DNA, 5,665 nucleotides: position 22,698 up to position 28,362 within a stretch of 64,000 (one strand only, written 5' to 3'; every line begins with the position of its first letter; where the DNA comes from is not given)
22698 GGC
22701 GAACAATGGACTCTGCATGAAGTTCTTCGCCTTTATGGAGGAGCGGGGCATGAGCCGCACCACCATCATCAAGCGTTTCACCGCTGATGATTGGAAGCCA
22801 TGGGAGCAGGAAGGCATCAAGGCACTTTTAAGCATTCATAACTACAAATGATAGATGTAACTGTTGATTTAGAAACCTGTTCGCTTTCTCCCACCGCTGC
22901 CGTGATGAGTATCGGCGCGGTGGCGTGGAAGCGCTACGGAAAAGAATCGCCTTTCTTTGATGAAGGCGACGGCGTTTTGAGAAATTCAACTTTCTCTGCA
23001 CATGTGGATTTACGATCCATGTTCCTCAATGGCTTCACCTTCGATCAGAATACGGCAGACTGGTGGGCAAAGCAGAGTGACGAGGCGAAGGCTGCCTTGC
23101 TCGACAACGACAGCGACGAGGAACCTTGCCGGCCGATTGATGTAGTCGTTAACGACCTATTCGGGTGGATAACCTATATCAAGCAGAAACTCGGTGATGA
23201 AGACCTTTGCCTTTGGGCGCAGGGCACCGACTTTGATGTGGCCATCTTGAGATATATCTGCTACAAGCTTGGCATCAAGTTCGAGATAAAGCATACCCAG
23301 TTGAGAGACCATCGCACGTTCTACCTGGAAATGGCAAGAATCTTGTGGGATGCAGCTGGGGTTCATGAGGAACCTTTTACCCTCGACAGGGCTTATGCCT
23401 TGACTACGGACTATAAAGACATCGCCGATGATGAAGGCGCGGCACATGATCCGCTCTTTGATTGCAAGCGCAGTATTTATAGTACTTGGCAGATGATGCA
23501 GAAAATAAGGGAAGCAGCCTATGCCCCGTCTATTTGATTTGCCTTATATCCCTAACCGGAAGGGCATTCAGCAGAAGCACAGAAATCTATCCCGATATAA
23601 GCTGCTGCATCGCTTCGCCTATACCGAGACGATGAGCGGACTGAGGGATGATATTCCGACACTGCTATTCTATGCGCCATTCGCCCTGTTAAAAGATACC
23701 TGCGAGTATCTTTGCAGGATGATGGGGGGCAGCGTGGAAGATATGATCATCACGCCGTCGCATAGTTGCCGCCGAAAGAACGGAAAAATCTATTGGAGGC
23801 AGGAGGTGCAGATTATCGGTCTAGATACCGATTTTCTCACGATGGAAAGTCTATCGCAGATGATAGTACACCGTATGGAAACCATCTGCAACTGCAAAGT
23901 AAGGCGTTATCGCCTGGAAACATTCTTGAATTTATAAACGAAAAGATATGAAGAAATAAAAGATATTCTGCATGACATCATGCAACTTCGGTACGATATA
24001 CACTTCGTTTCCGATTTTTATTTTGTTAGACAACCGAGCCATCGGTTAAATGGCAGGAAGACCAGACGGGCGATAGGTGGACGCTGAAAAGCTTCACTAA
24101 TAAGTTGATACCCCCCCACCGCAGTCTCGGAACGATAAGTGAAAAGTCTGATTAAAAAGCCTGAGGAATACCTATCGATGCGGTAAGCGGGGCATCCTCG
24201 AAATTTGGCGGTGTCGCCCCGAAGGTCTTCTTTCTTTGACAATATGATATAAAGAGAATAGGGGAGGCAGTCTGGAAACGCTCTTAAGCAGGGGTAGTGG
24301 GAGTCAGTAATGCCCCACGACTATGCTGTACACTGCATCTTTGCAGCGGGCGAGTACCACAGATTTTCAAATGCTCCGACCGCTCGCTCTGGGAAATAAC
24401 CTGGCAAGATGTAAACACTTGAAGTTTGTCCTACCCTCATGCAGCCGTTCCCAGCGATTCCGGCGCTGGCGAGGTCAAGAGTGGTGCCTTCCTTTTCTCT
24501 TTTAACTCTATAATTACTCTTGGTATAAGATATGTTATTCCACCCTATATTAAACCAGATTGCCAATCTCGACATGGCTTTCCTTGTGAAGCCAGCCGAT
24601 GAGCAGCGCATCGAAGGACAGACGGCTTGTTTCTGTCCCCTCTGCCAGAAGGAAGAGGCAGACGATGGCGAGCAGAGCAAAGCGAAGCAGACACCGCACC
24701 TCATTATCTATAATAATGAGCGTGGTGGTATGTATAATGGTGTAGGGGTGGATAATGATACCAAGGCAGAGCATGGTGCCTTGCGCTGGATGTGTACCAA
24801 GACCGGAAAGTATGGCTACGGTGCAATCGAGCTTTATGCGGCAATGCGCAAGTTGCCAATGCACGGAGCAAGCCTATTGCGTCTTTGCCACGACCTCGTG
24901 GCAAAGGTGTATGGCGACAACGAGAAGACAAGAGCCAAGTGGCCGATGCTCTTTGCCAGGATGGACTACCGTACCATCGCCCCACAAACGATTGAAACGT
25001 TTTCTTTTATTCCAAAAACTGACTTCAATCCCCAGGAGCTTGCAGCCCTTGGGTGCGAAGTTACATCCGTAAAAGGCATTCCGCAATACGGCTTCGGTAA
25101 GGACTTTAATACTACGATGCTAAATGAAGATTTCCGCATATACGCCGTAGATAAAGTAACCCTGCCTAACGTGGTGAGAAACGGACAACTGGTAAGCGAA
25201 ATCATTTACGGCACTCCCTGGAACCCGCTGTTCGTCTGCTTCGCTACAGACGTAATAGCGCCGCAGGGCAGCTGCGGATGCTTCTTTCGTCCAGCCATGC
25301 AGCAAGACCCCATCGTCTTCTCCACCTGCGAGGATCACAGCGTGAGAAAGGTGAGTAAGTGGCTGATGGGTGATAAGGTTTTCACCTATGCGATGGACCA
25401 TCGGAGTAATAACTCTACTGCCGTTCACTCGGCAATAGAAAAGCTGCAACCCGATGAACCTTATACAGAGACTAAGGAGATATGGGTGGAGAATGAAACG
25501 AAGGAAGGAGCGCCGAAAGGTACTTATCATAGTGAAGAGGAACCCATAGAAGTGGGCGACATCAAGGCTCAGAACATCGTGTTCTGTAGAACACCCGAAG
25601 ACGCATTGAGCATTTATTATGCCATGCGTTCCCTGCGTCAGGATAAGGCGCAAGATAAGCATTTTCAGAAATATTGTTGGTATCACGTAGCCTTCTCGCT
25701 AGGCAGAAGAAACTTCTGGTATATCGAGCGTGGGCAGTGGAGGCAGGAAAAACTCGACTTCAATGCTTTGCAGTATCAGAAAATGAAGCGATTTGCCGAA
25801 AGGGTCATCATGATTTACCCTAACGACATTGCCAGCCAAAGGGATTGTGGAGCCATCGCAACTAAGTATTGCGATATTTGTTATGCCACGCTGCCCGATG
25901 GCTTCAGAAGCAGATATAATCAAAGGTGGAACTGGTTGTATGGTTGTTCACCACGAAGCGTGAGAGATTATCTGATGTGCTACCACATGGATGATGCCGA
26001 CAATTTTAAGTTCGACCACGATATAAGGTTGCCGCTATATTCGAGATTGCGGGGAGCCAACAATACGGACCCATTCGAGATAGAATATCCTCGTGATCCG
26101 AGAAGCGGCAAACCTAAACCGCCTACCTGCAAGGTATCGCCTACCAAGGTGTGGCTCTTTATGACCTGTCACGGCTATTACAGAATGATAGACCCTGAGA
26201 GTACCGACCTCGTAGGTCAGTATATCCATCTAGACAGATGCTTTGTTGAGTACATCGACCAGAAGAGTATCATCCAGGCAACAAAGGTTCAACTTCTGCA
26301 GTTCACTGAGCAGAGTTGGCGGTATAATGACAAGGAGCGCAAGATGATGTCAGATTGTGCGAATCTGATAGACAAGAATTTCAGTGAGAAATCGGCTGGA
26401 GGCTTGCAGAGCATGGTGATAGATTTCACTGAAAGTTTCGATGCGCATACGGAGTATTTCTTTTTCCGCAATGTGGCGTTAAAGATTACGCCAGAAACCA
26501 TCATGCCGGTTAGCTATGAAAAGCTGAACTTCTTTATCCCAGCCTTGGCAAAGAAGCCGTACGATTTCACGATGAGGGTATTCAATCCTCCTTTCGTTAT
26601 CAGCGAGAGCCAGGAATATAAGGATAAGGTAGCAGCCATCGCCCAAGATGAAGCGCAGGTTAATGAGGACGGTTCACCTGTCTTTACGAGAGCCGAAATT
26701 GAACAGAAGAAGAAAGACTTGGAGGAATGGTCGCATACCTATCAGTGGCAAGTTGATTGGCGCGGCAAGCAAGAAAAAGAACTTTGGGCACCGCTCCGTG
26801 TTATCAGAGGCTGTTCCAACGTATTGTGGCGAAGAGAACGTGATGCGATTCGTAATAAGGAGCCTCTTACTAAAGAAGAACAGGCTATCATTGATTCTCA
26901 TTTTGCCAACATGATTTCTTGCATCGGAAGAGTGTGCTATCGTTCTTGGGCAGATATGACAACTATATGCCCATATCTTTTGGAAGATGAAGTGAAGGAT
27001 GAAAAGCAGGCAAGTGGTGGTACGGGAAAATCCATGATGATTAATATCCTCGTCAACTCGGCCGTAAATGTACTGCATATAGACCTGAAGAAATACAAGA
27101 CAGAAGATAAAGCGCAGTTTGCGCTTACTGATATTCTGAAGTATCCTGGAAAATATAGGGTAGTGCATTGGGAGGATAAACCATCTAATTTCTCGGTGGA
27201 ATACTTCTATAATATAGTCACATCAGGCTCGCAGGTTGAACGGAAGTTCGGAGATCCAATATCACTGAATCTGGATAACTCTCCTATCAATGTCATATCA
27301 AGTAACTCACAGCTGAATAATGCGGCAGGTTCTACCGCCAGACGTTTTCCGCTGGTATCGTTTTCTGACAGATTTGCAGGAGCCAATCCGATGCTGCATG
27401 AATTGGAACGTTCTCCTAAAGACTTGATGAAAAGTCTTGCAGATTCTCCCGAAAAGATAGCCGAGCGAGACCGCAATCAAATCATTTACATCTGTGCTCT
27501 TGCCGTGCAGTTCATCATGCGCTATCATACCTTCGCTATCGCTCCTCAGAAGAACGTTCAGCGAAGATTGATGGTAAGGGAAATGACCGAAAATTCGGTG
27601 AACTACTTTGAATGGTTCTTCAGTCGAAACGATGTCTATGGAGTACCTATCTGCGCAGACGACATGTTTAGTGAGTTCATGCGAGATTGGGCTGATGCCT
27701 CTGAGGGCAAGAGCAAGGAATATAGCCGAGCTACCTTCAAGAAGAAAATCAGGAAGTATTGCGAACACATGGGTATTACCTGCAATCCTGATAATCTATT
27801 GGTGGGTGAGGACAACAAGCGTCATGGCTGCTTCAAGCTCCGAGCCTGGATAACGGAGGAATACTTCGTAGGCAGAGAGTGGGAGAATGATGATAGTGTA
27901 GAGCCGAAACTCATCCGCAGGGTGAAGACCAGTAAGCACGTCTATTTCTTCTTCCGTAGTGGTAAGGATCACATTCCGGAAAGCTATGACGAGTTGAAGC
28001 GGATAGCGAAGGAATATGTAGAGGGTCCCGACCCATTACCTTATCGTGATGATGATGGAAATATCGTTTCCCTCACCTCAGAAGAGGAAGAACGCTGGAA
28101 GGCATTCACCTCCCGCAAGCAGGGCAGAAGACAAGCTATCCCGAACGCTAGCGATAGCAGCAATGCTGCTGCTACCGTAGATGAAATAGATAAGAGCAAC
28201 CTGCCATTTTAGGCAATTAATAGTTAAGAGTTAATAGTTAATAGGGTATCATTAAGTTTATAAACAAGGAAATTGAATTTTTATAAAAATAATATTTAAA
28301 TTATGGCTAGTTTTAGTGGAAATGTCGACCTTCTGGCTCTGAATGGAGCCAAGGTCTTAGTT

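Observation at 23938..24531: Structured 594-nt intergenic region immediately upstream of the primase/helicase gene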

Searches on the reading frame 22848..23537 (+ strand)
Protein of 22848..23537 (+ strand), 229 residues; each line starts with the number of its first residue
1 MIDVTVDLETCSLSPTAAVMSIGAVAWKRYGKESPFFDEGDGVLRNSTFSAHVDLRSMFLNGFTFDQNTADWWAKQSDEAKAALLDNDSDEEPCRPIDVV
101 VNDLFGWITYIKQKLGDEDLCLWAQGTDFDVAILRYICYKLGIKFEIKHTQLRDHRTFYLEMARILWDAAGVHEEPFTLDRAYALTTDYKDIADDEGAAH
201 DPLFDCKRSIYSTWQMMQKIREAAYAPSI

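Call 7: search_protein_families(library=pfam, proteins=[window:22848-23537:+])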
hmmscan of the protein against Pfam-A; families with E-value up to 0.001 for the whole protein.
window:22848-23537:+ (229 aa): 1 family
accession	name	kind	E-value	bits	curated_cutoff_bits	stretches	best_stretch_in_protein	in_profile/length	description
PF16473.11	Rv2179c-like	-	3.6e-24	85.9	27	1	4-159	3-139/177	3'-5' exoribonuclease Rv2179c-like domain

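Call 8: search_protein_families(library=phrogs, proteins=[window:22848-23537:+])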
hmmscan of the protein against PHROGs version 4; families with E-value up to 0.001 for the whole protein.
window:22848-23537:+ (229 aa): 4 families
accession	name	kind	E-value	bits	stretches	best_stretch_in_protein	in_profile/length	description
phrog_255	-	DNA, RNA and nucleotide metabolism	1.1e-33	118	1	1-222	180-364/436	exonuclease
phrog_14078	-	unknown function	2.7e-13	51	1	3-187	83-242/264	-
phrog_20376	-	DNA, RNA and nucleotide metabolism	1.6e-08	34.7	1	4-186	350-507/530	exonuclease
phrog_2082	-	DNA, RNA and nucleotide metabolism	7.8e-08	32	1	4-171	643-787/823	exonuclease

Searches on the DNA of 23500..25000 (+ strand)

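Call 4: search_rna_families(source=window, start=23800, end=24650, threshold=evalue, max_evalue=10, show_alignments=3)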
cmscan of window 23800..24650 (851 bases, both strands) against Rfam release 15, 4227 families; matches with E-value up to 10: 3.
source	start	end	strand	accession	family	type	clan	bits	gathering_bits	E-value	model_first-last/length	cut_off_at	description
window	23837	23895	+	RF01300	snoU49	Gene; snRNA; snoRNA; CD-box;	CL00062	16.1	35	3.5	1-65/65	no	Small nucleolar RNA U49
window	23909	23985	-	RF00202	snoR66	Gene; snRNA; snoRNA; CD-box;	-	15.4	43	4.5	1-76/76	no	Small nucleolar RNA R66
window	24231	24257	+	RF00705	mir-202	Gene; miRNA;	-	15.3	51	2.4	25-51/76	no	mir-202 microRNA precursor family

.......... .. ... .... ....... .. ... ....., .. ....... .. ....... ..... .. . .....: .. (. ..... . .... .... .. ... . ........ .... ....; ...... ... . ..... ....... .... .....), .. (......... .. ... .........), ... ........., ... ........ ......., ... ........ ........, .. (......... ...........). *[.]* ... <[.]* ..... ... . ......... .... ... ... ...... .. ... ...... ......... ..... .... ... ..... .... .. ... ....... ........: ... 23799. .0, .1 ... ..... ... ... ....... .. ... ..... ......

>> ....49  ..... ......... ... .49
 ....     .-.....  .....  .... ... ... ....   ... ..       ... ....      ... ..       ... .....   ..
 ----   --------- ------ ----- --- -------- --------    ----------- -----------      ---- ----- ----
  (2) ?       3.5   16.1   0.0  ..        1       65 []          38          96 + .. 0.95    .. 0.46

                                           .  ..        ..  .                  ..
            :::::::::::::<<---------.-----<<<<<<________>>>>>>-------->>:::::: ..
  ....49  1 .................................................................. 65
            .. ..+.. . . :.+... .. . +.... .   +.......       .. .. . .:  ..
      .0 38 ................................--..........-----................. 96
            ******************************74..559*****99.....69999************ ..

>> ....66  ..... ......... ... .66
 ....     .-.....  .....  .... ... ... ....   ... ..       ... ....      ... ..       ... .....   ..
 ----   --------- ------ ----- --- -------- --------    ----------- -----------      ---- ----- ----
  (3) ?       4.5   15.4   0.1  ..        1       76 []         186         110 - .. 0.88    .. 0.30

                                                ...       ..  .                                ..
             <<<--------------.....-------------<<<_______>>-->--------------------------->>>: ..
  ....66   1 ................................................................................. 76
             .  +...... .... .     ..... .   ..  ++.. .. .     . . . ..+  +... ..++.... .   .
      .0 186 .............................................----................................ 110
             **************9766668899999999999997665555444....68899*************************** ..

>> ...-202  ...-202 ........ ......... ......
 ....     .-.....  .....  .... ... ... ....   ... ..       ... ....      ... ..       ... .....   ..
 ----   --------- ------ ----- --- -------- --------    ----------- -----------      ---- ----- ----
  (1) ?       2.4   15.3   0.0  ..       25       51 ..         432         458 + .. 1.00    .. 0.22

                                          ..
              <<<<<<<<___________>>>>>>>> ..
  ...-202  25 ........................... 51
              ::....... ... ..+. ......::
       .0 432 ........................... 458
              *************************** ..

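Call 5: search_dna_similar(query=window:23500-25000:+, collection=phages, mode=distant, max_rows=30)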
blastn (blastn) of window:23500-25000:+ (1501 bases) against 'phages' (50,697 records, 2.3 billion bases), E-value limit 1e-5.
No match.

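Call 94: search_with_rna_model(model_id=R1, source=window, start=23900, end=24560, filters=off, max_evalue=10, show_alignments=3)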
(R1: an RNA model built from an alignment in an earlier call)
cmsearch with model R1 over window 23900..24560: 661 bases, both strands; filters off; matches with E-value up to 10: 9.
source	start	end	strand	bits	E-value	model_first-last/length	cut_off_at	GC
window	24298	24318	+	4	0.6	21-41/130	no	0.57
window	23948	24027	-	3.6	0.8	1-130/130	no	0.31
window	23935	24019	+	3.5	0.82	1-130/130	no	0.32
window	24056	24233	+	1.8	2.4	1-130/130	no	0.51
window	24153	24207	-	1.7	2.4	1-130/130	no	0.47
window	24475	24505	+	1.6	2.6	1-130/130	no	0.39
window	24248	24287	-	1.1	3.6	1-130/130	no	0.43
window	24473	24549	-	1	3.7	1-130/130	no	0.35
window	23904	23913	-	0.9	4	27-36/130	no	0.6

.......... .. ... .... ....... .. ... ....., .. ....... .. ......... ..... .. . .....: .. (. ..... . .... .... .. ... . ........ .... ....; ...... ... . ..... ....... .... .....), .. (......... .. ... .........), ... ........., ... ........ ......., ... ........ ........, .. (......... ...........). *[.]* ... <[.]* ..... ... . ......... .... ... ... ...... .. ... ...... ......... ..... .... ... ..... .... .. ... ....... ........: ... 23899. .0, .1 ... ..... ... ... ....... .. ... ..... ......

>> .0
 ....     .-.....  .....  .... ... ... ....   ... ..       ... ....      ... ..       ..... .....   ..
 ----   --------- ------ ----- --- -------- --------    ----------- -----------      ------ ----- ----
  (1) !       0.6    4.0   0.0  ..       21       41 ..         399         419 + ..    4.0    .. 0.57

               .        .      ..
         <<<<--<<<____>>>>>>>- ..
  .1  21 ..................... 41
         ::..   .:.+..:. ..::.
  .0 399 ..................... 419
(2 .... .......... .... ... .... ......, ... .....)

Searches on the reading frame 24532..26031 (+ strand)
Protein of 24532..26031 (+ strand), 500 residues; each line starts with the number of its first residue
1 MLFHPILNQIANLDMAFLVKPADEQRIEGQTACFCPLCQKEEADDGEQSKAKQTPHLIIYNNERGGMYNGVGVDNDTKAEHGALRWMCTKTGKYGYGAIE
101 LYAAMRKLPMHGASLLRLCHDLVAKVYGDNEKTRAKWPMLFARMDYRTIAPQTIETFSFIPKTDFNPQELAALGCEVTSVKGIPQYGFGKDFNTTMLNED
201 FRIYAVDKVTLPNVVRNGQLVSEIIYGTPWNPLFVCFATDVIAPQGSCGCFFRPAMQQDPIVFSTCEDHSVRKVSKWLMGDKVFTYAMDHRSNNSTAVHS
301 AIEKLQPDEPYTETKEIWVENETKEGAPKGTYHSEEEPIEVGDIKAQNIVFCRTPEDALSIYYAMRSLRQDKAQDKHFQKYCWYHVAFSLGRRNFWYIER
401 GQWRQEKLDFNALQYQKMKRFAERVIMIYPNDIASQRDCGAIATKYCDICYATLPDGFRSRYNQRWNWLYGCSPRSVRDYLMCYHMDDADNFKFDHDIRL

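Call 70: search_protein_families(library=pfam, proteins=[window:24532-26031:+], max_evalue=1)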
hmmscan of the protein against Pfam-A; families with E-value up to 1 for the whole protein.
window:24532-26031:+ (500 aa): 1 family
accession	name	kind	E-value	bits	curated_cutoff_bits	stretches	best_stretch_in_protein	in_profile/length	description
PF23994.1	DUF7312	-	0.14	12.9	27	1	323-351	12-41/56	Domain of unknown function (DUF7312)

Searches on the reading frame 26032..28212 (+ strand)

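Call 70: search_protein_families(library=pfam, proteins=[window:26032-28212:+], max_evalue=1)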
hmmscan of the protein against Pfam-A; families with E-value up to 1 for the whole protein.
window:26032-28212:+ (726 aa): 1 family
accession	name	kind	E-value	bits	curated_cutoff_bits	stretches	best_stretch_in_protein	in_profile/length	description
PF19263.5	DUF5906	-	0.0002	22.4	27.6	1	328-427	5-103/114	Family of unknown function (DUF5906)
